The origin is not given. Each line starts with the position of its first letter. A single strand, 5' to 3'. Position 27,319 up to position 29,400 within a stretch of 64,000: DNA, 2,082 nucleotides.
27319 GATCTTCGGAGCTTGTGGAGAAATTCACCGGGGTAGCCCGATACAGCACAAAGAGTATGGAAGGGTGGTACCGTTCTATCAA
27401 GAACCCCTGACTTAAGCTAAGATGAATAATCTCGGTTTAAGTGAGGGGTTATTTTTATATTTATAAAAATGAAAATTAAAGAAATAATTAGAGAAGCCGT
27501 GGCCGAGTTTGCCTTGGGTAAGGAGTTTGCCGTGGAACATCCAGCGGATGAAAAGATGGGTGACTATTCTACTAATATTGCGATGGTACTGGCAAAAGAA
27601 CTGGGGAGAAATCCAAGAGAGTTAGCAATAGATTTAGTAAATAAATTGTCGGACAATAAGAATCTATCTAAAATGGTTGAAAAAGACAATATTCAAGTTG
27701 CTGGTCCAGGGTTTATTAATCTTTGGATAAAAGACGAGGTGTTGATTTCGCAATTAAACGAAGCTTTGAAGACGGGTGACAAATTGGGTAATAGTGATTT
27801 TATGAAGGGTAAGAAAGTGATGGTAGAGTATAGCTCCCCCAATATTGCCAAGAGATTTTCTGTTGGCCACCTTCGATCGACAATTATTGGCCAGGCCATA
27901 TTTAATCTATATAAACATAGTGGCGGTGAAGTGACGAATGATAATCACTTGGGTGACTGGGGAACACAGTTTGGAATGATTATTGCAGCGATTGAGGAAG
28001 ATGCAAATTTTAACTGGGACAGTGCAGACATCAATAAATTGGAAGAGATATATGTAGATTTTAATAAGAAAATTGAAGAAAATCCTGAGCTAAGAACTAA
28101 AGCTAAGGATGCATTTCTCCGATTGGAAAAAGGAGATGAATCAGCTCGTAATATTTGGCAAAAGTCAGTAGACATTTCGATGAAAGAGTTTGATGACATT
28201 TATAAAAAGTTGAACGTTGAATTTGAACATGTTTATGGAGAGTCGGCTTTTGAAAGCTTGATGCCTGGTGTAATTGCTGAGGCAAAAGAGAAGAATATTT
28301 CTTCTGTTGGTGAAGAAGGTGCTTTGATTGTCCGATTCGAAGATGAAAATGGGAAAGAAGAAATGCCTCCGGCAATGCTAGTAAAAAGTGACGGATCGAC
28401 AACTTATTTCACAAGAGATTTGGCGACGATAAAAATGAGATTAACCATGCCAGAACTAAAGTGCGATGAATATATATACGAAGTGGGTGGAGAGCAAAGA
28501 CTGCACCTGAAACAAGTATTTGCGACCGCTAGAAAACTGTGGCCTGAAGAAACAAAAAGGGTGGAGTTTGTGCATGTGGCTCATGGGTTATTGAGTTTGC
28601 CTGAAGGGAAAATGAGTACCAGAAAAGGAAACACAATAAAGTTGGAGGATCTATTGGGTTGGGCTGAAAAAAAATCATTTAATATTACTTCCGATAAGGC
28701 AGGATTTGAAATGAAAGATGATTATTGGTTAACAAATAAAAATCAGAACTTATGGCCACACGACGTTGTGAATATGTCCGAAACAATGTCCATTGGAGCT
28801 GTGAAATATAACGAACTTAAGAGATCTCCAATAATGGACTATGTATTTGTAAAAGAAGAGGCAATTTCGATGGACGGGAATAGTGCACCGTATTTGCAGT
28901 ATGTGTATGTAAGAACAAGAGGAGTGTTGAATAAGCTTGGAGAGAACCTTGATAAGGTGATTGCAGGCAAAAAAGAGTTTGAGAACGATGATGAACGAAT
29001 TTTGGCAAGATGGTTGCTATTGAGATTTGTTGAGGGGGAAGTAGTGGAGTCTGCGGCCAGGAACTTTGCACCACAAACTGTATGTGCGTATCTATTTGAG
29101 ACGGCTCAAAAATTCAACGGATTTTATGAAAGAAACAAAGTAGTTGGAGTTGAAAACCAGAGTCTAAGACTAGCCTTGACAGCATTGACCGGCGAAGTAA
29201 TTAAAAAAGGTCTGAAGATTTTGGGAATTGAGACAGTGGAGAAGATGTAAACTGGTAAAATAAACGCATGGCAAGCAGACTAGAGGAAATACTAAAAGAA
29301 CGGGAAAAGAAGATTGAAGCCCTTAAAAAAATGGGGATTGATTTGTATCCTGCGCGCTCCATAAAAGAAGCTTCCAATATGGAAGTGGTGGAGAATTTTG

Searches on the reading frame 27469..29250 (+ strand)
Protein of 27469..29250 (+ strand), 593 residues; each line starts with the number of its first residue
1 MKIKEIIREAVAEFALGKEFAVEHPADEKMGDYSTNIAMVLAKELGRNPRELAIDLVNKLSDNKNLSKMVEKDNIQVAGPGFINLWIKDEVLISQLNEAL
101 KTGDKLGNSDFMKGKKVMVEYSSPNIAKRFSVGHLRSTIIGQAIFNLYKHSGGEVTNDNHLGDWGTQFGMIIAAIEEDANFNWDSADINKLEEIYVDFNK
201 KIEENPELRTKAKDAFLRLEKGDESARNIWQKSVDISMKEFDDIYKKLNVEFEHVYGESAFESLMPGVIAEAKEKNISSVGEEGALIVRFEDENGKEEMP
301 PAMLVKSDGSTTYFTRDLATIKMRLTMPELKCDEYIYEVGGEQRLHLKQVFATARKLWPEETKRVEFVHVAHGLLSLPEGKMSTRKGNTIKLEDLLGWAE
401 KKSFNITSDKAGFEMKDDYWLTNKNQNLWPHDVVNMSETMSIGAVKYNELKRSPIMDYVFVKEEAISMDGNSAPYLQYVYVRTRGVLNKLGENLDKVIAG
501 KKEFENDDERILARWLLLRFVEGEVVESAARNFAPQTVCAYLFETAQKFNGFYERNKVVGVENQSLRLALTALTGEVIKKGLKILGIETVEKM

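Call 5: search_protein_families(library=ncbifam, proteins=[window:27469-29250:+])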
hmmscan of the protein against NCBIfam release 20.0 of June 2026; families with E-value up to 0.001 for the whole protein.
window:27469-29250:+ (593 aa): 4 families
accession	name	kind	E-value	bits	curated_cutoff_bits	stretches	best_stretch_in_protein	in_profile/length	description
TIGR00456.1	argS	equivalog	1.3e-126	423.3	261.65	1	2-593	4-569/569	arginine--tRNA ligase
NF002447.0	PRK01611.3-4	equivalog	8.5e-67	225.9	460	2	2-320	8-317/613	arginine--tRNA ligase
NF002446.0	PRK01611.3-3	equivalog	3.2e-66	224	399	2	189-593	241-636/636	arginine--tRNA ligase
NF045898.1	ArgS_rel_codon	equivalog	6.2e-23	81.8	340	2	7-158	14-153/327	ArgS-related anticodon-binding protein NrtL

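Call 10: find_related_loci(query=window:27469-29250:+, collection=genome_contigs, flank=3000)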
Query window:27469-29250:+ (593 aa) in genome_contigs; peptide patterns used: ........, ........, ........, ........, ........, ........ (x = any residue, [..] = any of these).
34 stretches matched a pattern; 1 encode a relative of the query (tblastn E <= 1e-3); 1 distinct loci.
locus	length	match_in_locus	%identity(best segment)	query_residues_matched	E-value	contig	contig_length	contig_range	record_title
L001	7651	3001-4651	59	7-593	0e+0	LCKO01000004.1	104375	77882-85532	MAG: Candidatus Collierbacteria bacterium GW2011_GWB2_45_17 UX01_C0004, whole genome shotgun sequence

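Call 14: find_homologous_proteins(query=window:27469-29250:+, max_evalue=1e-50)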
Query window:27469-29250:+ (593 aa): 7749 proteins with E <= 1e-50 among 8000 candidates; the best 120 are listed.
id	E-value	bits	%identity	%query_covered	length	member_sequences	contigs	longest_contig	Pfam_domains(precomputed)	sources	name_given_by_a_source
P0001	0.0e+0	1324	100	100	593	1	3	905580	PF05746.22,PF00750.26,PF03485.22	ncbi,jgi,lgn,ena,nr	ncbi:MAG TPA: arginine--tRNA ligase [Candidatus Woesebacteria bacterium]|nr:arginine--tRNA ligase [C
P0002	0.0e+0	1082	83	100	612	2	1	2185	PF05746.22,PF00750.26,PF03485.22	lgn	-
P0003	0.0e+0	1055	81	100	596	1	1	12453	PF05746.22,PF00750.26,PF03485.22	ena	-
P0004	0.0e+0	1053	81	100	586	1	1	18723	PF05746.22,PF00750.26,PF03485.22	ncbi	-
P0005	0.0e+0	1045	81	100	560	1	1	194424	PF05746.22,PF00750.26,PF03485.22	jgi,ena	-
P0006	0.0e+0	1011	78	100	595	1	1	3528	PF05746.22,PF00750.26,PF03485.22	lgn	-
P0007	5.1e-294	995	76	100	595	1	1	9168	PF05746.22,PF00750.26,PF03485.22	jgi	-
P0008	1.1e-293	993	76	100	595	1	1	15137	PF05746.22,PF00750.26,PF03485.22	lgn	-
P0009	2.5e-293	992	77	100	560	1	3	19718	PF05746.22,PF00750.26,PF03485.22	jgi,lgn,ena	-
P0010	2.1e-292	989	78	100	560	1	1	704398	PF05746.22,PF00750.26,PF03485.22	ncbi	ncbi:MAG: arginine--tRNA ligase [Microgenomates group bacterium]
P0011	2.4e-292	989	78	100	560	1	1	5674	PF05746.22,PF00750.26,PF03485.22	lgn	-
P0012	1.1e-291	987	76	100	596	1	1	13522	PF05746.22,PF00750.26,PF03485.22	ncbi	-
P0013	1.6e-291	986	77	100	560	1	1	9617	PF05746.22,PF00750.26,PF03485.22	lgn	-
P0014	2.0e-291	986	76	100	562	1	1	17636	PF05746.22,PF00750.26,PF03485.22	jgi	jgi:arginyl-tRNA synthetase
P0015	4.7e-291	985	76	100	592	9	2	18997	PF05746.22,PF00750.26,PF03485.22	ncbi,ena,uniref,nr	ncbi:MAG: Arginine-tRNA ligase [candidate division WWE3 bacterium GW2011_GWB1_42_6]|uniref:Arginine-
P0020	5.5e-288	975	77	100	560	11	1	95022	PF05746.22,PF00750.26,PF03485.22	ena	-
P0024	1.2e-283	960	74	100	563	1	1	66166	PF05746.22,PF00750.26,PF03485.22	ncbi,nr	ncbi:MAG TPA: arginine--tRNA ligase [Spirochaetia bacterium]|nr:arginine--tRNA ligase [Spirochaetia 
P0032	6.9e-268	908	71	100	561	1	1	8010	PF05746.22,PF00750.26,PF03485.22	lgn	-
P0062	2.1e-204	699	58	99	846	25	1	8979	PF03483.23,PF05746.22,PF00750.26,PF03485.22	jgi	-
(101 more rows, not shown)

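Call 16: find_related_loci(query=A1, collection=metagenome_contigs, flank=2500)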
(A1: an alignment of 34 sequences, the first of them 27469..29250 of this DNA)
Query A1 (593 aa) in metagenome_contigs; peptide patterns used: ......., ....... (x = any residue, [..] = any of these).
600 stretches matched a pattern (row limit reached: there are more); 590 encode a relative of the query (tblastn E <= 1e-3); the best 80 are kept; 80 distinct loci.
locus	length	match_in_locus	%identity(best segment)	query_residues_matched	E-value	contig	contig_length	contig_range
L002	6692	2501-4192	58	7-593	0e+0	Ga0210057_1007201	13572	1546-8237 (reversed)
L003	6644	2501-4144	58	4-593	0e+0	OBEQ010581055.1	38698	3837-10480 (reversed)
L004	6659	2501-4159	44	1-593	4e-143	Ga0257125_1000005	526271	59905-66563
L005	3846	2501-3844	46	18-480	1e-121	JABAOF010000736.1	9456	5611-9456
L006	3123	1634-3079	44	19-514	3e-118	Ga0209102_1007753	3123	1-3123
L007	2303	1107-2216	50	3-396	2e-110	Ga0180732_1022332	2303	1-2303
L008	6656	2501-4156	35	19-593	8e-104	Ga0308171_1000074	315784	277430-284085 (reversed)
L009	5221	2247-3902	35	19-593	5e-103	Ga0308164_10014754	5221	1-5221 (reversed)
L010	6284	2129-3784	35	19-593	7e-103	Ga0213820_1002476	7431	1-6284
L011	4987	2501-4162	37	5-593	6e-103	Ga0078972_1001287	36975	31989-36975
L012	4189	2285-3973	36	27-593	1e-103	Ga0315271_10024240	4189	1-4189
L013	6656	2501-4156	36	19-593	3e-102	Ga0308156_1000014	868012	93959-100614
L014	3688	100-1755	35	19-593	1e-103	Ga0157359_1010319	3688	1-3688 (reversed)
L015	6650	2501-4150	36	22-593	1e-101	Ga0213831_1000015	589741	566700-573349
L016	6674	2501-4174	36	27-593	8e-102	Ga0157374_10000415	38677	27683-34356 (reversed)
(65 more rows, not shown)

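Call 17: find_encoding_contigs(protein=P0003, flank=2500, max_places=2)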
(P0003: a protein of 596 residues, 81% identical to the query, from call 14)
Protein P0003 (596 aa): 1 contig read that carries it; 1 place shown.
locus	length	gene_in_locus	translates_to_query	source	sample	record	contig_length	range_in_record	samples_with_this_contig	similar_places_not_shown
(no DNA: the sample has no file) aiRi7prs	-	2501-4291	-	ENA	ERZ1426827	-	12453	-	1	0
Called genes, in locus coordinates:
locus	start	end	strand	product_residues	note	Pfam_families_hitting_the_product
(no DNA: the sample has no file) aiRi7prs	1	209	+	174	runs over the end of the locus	-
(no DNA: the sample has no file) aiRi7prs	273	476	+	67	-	PF02583:Trns_repr_metal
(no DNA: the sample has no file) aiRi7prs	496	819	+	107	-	PF00085:Thioredoxin, PF00578:AhpC-TSA (weak), PF14595:Thioredoxin_9 (weak), PF13098:Thioredoxin_2, PF13905:Thioredoxin_8 (faint)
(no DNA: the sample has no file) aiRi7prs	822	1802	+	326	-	PF01266:DAO (faint), PF03486:HI0933_like (faint), PF07992:Pyr_redox_2, PF12831:FAD_oxidored (faint), PF13738:Pyr_redox_3, PF00070:Pyr_redox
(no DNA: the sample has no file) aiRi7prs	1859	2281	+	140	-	-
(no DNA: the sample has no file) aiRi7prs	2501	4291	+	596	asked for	PF03485:Arg_tRNA_synt_N, PF00750:tRNA-synt_1d, PF05746:DALR_1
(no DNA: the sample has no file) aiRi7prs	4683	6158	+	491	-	PF01336:tRNA_anti-codon, PF00152:tRNA-synt_2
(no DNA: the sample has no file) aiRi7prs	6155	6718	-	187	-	PF03167:UDG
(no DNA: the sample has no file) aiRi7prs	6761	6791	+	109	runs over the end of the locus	-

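Call 18: find_encoding_contigs(protein=P0004, flank=2500, max_places=2)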
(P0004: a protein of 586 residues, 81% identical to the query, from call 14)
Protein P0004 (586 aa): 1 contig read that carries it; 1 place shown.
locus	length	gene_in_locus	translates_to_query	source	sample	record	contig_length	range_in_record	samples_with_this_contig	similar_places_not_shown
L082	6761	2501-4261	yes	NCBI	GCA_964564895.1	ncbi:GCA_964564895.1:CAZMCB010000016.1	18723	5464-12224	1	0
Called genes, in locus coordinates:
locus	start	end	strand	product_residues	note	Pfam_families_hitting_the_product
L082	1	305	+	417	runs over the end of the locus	PF07690:MFS_1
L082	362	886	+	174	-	-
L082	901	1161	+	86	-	PF02583:Trns_repr_metal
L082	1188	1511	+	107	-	PF00085:Thioredoxin, PF08534:Redoxin (weak), PF14595:Thioredoxin_9 (weak), PF13098:Thioredoxin_2, PF13905:Thioredoxin_8 (faint)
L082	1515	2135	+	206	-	PF00890:FAD_binding_2 (faint), PF01134:GIDA (faint), PF01266:DAO (faint), PF03486:HI0933_like (faint), PF07992:Pyr_redox_2, PF13738:Pyr_redox_3, PF00070:Pyr_redox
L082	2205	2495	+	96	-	-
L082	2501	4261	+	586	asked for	PF03485:Arg_tRNA_synt_N, PF00750:tRNA-synt_1d, PF05746:DALR_1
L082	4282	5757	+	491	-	PF01336:tRNA_anti-codon, PF00152:tRNA-synt_2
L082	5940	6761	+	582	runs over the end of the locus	PF07973:tRNA_SAD, PF00587:tRNA-synt_2b, PF03129:HGTP_anticodon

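Call 19: find_encoding_contigs(protein=P0005, flank=2500, max_places=2)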
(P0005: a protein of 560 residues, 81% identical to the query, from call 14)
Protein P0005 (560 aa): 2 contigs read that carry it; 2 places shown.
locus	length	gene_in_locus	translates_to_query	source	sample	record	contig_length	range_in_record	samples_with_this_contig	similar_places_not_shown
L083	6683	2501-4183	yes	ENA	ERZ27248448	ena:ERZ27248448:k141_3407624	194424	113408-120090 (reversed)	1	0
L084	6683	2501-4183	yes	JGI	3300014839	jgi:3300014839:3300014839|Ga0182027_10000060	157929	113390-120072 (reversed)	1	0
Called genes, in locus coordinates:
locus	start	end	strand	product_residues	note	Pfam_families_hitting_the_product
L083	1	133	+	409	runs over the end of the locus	PF07690:MFS_1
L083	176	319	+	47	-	-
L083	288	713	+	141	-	-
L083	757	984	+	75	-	PF02583:Trns_repr_metal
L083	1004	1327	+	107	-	PF00085:Thioredoxin, PF00578:AhpC-TSA (weak), PF14595:Thioredoxin_9 (weak), PF13098:Thioredoxin_2, PF13905:Thioredoxin_8 (faint)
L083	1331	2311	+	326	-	PF01266:DAO (faint), PF03486:HI0933_like (faint), PF07992:Pyr_redox_2, PF12831:FAD_oxidored (faint), PF13738:Pyr_redox_3, PF00070:Pyr_redox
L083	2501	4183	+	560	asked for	PF03485:Arg_tRNA_synt_N, PF00750:tRNA-synt_1d, PF05746:DALR_1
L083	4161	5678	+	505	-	PF01336:tRNA_anti-codon, PF00152:tRNA-synt_2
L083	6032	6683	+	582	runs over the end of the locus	PF07973:tRNA_SAD, PF00587:tRNA-synt_2b, PF03129:HGTP_anticodon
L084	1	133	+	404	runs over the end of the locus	PF07690:MFS_1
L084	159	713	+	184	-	-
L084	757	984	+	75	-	PF02583:Trns_repr_metal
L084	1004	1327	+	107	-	PF00085:Thioredoxin, PF00578:AhpC-TSA (weak), PF14595:Thioredoxin_9 (weak), PF13098:Thioredoxin_2, PF13905:Thioredoxin_8 (faint)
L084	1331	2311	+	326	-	PF01266:DAO (faint), PF03486:HI0933_like (faint), PF07992:Pyr_redox_2, PF12831:FAD_oxidored (faint), PF13738:Pyr_redox_3, PF00070:Pyr_redox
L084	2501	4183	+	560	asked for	PF03485:Arg_tRNA_synt_N, PF00750:tRNA-synt_1d, PF05746:DALR_1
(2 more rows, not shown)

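Call 20: find_encoding_contigs(protein=P0010, flank=2500, max_places=2)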
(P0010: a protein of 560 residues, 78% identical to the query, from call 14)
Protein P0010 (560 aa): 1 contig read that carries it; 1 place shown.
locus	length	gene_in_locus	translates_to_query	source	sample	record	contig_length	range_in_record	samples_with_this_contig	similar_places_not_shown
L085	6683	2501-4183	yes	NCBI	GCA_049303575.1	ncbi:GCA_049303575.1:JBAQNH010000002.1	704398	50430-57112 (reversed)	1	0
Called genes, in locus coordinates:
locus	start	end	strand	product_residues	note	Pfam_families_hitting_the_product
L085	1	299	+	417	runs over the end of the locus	PF07690:MFS_1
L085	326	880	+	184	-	-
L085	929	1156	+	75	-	PF02583:Trns_repr_metal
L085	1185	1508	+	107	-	PF00085:Thioredoxin, PF00578:AhpC-TSA (faint), PF14595:Thioredoxin_9 (weak), PF13098:Thioredoxin_2, PF13905:Thioredoxin_8 (faint)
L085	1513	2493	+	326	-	PF01266:DAO (faint), PF07992:Pyr_redox_2, PF13738:Pyr_redox_3, PF00070:Pyr_redox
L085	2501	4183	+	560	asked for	PF03485:Arg_tRNA_synt_N, PF00750:tRNA-synt_1d, PF05746:DALR_1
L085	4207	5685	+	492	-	PF01336:tRNA_anti-codon, PF00152:tRNA-synt_2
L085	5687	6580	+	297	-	PF04015:DUF362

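Call 24: find_encoding_contigs(protein=P0008, flank=2500, max_places=2)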
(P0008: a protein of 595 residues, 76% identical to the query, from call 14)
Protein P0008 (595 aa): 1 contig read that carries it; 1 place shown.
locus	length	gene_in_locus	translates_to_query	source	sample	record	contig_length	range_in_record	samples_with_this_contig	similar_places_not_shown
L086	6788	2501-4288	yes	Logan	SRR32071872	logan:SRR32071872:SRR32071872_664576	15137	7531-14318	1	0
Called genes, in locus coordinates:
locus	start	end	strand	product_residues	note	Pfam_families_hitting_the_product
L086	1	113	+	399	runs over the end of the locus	PF07690:MFS_1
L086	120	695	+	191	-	-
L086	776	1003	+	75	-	PF02583:Trns_repr_metal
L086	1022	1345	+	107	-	PF00085:Thioredoxin, PF00578:AhpC-TSA (weak), PF04756:OST3_OST6 (weak), PF14595:Thioredoxin_9 (weak), PF13098:Thioredoxin_2, PF13899:Thioredoxin_7 (weak), PF13905:Thioredoxin_8 (faint)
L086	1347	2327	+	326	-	PF00890:FAD_binding_2 (weak), PF01134:GIDA (faint), PF01266:DAO (faint), PF01946:Thi4 (faint), PF03486:HI0933_like (faint), PF07992:Pyr_redox_2, PF13738:Pyr_redox_3, PF00070:Pyr_redox, +3 more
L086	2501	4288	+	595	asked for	PF03485:Arg_tRNA_synt_N, PF00750:tRNA-synt_1d, PF05746:DALR_1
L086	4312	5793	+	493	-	PF01336:tRNA_anti-codon, PF00152:tRNA-synt_2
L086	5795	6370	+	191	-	PF00908:dTDP_sugar_isom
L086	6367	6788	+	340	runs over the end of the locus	PF00908:dTDP_sugar_isom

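Call 25: find_encoding_contigs(protein=P0012, flank=2500, max_places=2)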
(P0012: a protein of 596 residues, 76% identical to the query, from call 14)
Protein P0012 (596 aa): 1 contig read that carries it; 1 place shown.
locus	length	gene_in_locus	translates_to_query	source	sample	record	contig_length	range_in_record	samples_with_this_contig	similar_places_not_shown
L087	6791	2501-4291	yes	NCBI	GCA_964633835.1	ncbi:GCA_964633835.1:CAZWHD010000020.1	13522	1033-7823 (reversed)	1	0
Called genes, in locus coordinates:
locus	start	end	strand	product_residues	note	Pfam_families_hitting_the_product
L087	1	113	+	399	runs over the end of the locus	PF07690:MFS_1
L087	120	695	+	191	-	-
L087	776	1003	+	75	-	PF02583:Trns_repr_metal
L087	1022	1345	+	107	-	PF00085:Thioredoxin, PF00578:AhpC-TSA (weak), PF04756:OST3_OST6 (weak), PF14595:Thioredoxin_9 (weak), PF13098:Thioredoxin_2, PF13899:Thioredoxin_7 (weak), PF13905:Thioredoxin_8 (faint)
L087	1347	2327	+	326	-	PF00890:FAD_binding_2 (weak), PF01134:GIDA (faint), PF01266:DAO (faint), PF01946:Thi4 (faint), PF03486:HI0933_like (faint), PF07992:Pyr_redox_2, PF13738:Pyr_redox_3, PF00070:Pyr_redox, +3 more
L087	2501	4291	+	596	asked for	PF03485:Arg_tRNA_synt_N, PF00750:tRNA-synt_1d, PF05746:DALR_1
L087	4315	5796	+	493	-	PF01336:tRNA_anti-codon, PF00152:tRNA-synt_2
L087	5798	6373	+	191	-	PF00908:dTDP_sugar_isom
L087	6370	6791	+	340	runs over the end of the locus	PF00908:dTDP_sugar_isom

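Call 26: find_encoding_contigs(protein=P0015, flank=2500, max_places=2)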
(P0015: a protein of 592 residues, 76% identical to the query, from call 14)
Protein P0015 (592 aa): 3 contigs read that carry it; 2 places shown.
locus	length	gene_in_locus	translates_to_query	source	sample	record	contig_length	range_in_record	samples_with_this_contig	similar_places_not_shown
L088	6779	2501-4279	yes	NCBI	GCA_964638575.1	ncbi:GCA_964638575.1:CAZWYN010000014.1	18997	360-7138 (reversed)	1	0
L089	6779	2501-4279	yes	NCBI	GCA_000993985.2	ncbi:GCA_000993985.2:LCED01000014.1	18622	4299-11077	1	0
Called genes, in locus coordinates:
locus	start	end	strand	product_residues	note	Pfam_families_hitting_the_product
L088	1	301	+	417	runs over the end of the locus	PF07690:MFS_1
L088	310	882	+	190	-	-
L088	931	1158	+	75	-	PF02583:Trns_repr_metal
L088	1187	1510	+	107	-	PF00085:Thioredoxin, PF00578:AhpC-TSA (weak), PF04756:OST3_OST6 (weak), PF14595:Thioredoxin_9 (weak), PF08534:Redoxin (weak), PF13098:Thioredoxin_2, PF13905:Thioredoxin_8 (faint)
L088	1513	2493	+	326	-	PF00890:FAD_binding_2 (faint), PF01266:DAO (faint), PF03486:HI0933_like (faint), PF07992:Pyr_redox_2, PF13738:Pyr_redox_3, PF00070:Pyr_redox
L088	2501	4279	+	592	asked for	PF03485:Arg_tRNA_synt_N, PF00750:tRNA-synt_1d, PF05746:DALR_1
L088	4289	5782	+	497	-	PF01336:tRNA_anti-codon, PF00152:tRNA-synt_2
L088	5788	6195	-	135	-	PF00011:HSP20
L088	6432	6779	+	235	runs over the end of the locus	?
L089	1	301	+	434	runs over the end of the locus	PF07690:MFS_1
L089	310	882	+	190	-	-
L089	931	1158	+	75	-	PF02583:Trns_repr_metal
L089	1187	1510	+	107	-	PF00085:Thioredoxin, PF13098:Thioredoxin_2, PF13905:Thioredoxin_8 (faint)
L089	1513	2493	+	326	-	PF00890:FAD_binding_2 (faint), PF01266:DAO (faint), PF03486:HI0933_like (faint), PF07992:Pyr_redox_2, PF13738:Pyr_redox_3, PF00070:Pyr_redox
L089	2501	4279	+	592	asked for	PF03485:Arg_tRNA_synt_N, PF00750:tRNA-synt_1d, PF05746:DALR_1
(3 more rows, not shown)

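Call 27: find_encoding_contigs(protein=P0020, flank=2500, max_places=2)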
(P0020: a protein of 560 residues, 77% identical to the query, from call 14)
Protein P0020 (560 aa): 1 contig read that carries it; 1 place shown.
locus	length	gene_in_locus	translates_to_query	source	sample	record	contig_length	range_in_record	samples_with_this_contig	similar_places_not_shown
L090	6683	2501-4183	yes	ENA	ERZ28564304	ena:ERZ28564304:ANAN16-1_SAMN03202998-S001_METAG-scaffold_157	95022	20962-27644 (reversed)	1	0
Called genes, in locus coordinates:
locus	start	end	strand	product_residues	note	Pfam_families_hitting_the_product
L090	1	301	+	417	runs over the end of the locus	PF07690:MFS_1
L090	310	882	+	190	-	-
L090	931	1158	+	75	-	PF02583:Trns_repr_metal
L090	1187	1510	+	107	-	PF00085:Thioredoxin, PF00578:AhpC-TSA (weak), PF04756:OST3_OST6 (weak), PF14595:Thioredoxin_9 (weak), PF08534:Redoxin (weak), PF13098:Thioredoxin_2, PF13905:Thioredoxin_8 (faint)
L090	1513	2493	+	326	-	PF01266:DAO (faint), PF07992:Pyr_redox_2, PF12831:FAD_oxidored (faint), PF13738:Pyr_redox_3, PF00070:Pyr_redox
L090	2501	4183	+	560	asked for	PF03485:Arg_tRNA_synt_N, PF00750:tRNA-synt_1d, PF05746:DALR_1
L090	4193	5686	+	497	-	PF01336:tRNA_anti-codon, PF00152:tRNA-synt_2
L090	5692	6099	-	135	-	PF00011:HSP20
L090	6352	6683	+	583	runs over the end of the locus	PF07973:tRNA_SAD, PF00587:tRNA-synt_2b, PF03129:HGTP_anticodon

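Call 47: find_encoding_contigs(protein=P0024, flank=2500, max_places=3)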
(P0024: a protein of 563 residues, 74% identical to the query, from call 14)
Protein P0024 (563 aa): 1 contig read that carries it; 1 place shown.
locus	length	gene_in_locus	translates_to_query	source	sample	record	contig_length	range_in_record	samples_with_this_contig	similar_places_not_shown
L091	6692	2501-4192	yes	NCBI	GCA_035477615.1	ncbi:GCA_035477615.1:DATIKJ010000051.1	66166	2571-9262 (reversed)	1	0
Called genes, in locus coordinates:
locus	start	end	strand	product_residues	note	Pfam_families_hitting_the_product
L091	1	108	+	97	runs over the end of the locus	-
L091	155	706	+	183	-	-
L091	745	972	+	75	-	PF02583:Trns_repr_metal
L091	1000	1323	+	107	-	PF00085:Thioredoxin, PF14595:Thioredoxin_9 (weak), PF13098:Thioredoxin_2, PF13728:TraF (weak), PF13905:Thioredoxin_8 (faint)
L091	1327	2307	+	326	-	PF00890:FAD_binding_2 (faint), PF01266:DAO (faint), PF03486:HI0933_like (faint), PF07992:Pyr_redox_2, PF13738:Pyr_redox_3, PF00070:Pyr_redox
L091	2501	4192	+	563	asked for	PF03485:Arg_tRNA_synt_N, PF00750:tRNA-synt_1d, PF05746:DALR_1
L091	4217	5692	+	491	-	PF01336:tRNA_anti-codon, PF00152:tRNA-synt_2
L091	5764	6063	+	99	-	-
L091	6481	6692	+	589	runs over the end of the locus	PF07973:tRNA_SAD, PF00587:tRNA-synt_2b, PF03129:HGTP_anticodon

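Call 48: find_encoding_contigs(protein=P0032, flank=2500, max_places=3)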
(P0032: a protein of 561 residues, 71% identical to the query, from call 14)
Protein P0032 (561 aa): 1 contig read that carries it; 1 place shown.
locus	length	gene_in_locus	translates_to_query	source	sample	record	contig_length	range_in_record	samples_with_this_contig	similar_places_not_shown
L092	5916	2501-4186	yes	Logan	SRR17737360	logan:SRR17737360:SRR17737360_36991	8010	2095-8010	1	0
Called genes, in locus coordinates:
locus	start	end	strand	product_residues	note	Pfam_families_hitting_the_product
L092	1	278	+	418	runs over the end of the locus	PF07690:MFS_1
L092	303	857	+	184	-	-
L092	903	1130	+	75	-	PF02583:Trns_repr_metal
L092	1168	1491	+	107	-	PF00085:Thioredoxin, PF14595:Thioredoxin_9 (weak), PF13098:Thioredoxin_2 (weak), PF13905:Thioredoxin_8 (faint)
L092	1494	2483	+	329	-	PF01134:GIDA (faint), PF01266:DAO (faint), PF03486:HI0933_like (faint), PF07992:Pyr_redox_2, PF13450:NAD_binding_8 (faint), PF13738:Pyr_redox_3, PF00070:Pyr_redox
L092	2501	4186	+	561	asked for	PF03485:Arg_tRNA_synt_N, PF00750:tRNA-synt_1d, PF05746:DALR_1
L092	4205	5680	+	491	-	PF01336:tRNA_anti-codon, PF00152:tRNA-synt_2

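Call 49: find_encoding_contigs(protein=P0062, flank=2500, max_places=6)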
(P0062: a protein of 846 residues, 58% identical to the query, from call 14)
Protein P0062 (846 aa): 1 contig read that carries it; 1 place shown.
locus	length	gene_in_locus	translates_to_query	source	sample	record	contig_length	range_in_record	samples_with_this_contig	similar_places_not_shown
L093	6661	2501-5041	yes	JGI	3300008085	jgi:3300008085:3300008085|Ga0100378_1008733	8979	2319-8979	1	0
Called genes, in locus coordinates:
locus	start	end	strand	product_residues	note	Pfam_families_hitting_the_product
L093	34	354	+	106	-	PF00085:Thioredoxin, PF14595:Thioredoxin_9 (weak), PF13098:Thioredoxin_2, PF13905:Thioredoxin_8 (faint)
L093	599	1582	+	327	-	PF00890:FAD_binding_2 (faint), PF01134:GIDA (faint), PF01266:DAO (faint), PF01946:Thi4 (faint), PF03486:HI0933_like (faint), PF07992:Pyr_redox_2, PF13738:Pyr_redox_3, PF00070:Pyr_redox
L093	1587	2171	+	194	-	PF00293:NUDIX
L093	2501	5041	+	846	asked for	PF03483:B3_4, PF03485:Arg_tRNA_synt_N, PF00750:tRNA-synt_1d, PF05746:DALR_1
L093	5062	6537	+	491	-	PF01336:tRNA_anti-codon, PF00152:tRNA-synt_2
